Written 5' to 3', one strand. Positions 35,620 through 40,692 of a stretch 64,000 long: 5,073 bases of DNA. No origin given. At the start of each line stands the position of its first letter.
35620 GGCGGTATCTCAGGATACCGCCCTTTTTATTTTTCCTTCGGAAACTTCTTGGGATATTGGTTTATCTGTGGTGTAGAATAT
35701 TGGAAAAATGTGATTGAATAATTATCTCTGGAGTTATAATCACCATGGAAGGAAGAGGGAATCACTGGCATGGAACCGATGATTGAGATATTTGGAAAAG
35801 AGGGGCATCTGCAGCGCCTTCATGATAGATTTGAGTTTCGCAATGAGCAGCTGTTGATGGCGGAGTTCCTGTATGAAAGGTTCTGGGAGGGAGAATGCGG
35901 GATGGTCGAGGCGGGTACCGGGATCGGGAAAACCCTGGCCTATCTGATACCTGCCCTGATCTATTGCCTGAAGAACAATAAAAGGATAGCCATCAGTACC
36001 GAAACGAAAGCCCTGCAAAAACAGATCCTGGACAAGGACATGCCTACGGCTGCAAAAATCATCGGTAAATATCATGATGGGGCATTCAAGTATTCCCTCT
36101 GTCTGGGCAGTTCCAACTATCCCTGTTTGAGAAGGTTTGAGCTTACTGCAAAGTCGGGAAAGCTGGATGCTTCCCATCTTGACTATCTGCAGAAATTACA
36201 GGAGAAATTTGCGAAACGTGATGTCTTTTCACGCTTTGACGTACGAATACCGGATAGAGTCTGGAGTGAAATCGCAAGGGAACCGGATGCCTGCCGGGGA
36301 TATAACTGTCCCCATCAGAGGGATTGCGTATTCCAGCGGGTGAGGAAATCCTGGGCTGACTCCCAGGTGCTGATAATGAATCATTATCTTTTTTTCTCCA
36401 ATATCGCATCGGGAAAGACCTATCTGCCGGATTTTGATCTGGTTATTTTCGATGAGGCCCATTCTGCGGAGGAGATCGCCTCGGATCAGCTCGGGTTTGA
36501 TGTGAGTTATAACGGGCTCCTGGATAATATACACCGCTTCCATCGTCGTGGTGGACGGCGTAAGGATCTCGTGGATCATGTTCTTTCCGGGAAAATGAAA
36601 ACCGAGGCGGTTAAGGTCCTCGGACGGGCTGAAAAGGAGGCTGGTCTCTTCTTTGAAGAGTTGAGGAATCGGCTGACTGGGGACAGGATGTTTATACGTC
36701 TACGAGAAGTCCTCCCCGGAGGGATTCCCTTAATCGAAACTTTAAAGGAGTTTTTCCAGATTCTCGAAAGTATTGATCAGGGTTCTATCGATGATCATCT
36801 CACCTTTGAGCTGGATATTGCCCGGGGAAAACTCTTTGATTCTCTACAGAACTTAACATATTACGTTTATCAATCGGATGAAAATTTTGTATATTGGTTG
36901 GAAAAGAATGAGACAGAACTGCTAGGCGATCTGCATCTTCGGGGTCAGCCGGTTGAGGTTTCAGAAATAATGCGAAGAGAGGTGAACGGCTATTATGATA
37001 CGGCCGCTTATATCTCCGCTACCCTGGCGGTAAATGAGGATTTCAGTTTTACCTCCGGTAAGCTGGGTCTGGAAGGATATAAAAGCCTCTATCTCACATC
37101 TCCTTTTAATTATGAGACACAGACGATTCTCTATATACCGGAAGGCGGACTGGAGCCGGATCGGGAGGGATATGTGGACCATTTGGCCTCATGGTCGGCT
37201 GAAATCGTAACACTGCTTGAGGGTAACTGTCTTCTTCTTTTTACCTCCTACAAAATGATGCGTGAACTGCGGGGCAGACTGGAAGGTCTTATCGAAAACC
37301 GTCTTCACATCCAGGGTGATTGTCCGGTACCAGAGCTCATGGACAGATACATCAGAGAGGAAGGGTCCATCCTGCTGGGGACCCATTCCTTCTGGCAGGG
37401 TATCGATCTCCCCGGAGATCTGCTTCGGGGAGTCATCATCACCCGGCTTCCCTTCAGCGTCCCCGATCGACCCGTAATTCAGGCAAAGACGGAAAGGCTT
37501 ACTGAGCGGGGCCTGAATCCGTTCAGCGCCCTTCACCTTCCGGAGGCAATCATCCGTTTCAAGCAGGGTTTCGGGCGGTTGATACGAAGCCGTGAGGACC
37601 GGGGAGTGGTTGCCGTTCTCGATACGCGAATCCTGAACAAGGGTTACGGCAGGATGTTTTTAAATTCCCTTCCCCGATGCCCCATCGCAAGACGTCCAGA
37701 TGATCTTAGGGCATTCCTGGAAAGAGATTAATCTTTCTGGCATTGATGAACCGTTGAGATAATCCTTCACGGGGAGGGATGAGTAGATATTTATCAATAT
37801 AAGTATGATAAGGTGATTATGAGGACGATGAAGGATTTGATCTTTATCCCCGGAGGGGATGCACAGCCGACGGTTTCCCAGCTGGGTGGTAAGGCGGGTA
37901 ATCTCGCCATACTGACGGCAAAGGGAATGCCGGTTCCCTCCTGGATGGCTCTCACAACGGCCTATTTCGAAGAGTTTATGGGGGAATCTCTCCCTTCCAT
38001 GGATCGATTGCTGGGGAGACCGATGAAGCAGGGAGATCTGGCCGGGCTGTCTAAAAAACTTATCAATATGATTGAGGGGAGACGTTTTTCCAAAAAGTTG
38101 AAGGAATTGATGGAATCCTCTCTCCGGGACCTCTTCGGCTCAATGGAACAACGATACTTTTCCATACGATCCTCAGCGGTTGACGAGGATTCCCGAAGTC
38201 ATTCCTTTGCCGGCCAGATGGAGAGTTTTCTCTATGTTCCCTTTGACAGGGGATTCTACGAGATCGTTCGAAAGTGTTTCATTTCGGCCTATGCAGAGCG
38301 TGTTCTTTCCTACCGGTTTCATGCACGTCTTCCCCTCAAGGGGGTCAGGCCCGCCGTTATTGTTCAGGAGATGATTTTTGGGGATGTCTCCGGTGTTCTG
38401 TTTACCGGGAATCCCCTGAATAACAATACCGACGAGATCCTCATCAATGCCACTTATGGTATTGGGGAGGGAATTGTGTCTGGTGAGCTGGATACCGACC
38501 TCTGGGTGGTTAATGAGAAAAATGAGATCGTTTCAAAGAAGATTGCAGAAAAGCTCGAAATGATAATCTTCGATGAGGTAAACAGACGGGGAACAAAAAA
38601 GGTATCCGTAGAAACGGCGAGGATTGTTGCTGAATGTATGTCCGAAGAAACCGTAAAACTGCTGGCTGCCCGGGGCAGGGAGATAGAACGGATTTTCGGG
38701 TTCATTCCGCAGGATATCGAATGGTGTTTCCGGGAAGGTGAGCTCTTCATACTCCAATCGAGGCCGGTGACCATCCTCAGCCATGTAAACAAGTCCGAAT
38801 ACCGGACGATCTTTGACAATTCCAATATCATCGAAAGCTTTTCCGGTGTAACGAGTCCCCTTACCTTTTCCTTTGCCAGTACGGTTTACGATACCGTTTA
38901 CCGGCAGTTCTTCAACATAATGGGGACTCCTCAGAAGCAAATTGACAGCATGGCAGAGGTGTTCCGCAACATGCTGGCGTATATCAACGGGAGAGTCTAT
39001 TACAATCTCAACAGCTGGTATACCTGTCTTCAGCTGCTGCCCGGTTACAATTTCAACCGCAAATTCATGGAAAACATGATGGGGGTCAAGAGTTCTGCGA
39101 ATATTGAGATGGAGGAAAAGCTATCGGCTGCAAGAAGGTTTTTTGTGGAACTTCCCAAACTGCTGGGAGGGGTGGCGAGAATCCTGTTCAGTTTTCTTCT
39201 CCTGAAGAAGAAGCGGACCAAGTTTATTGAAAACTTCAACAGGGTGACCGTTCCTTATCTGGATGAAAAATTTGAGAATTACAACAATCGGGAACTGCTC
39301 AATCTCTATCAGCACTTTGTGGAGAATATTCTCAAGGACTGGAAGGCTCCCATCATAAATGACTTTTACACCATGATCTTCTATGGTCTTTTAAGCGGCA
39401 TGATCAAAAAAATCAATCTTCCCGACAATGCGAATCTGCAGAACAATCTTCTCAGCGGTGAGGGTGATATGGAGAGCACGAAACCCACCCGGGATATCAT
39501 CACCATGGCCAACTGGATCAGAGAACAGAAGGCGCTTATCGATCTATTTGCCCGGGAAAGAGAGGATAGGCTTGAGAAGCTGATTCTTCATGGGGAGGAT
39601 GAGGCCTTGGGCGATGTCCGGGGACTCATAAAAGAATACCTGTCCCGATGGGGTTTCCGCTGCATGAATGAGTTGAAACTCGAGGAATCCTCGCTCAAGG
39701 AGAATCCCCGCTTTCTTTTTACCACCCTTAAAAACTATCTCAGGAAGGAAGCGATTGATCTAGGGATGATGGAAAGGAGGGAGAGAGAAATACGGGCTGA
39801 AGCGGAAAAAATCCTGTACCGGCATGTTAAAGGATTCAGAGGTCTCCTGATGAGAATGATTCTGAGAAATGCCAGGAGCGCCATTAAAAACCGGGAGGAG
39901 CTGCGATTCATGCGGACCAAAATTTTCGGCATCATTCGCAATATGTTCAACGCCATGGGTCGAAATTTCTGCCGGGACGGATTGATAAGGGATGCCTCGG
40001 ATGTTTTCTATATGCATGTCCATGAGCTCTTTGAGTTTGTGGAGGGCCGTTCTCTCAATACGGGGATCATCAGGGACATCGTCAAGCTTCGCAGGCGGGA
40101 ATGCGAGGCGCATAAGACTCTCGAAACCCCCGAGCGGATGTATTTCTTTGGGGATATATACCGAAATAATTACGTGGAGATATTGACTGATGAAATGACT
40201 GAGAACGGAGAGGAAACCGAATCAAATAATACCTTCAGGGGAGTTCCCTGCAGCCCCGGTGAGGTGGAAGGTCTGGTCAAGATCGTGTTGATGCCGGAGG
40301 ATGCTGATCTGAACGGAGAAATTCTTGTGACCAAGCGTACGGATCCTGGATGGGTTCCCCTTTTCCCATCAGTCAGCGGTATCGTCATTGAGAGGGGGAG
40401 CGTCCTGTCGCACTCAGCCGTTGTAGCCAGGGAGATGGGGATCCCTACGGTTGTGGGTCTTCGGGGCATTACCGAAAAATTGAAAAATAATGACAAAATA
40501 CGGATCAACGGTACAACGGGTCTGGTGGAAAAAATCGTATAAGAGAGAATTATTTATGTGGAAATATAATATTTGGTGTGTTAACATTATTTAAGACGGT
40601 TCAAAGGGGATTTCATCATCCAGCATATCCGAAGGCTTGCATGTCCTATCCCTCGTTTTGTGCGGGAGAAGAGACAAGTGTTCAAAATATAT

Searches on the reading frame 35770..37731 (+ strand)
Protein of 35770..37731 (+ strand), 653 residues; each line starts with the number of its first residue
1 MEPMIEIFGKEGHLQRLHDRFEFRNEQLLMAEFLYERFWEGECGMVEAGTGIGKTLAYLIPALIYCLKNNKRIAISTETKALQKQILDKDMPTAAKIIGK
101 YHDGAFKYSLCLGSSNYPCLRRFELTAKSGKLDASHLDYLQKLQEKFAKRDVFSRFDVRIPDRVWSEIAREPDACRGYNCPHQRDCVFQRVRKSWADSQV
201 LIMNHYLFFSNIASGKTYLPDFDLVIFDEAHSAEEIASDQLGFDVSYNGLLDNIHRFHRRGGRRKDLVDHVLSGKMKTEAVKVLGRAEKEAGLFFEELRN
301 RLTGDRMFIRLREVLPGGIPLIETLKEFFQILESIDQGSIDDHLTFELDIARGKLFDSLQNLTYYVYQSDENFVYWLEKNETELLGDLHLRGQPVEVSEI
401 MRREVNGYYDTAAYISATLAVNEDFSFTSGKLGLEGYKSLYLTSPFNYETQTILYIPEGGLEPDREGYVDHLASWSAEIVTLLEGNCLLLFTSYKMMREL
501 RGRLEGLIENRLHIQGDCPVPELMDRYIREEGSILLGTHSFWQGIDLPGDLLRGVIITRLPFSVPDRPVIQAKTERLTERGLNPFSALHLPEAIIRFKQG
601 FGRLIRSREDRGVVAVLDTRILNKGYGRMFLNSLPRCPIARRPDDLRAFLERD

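Call 45: search_protein_families(library=pfam, proteins=[window:35770-37731:+], max_evalue=0.00001)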
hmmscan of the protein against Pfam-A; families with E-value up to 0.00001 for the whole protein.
window:35770-37731:+ (653 aa): 2 families
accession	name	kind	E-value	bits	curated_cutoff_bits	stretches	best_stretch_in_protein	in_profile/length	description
PF13307.12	Helicase_C_2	-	2.9e-43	148.3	25.3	1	478-636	3-169/170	Helicase C-terminal domain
PF00270.35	DEAD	-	1.6e-10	41.4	26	1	40-88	13-63/167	DEAD/DEAH box helicase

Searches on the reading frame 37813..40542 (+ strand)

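Call 45: search_protein_families(library=pfam, proteins=[window:37813-40542:+], max_evalue=0.00001)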
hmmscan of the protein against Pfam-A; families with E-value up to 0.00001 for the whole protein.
window:37813-40542:+ (909 aa): 2 families
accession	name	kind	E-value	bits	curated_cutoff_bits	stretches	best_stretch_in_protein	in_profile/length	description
PF01326.24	PPDK_N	-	9.6e-66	222.7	27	1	22-333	2-323/328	Pyruvate phosphate dikinase, AMP/ATP-binding domain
PF00391.29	PEP-utilizers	-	2.5e-24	85.1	23.1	1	835-903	4-72/72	PEP-utilising enzyme, mobile domain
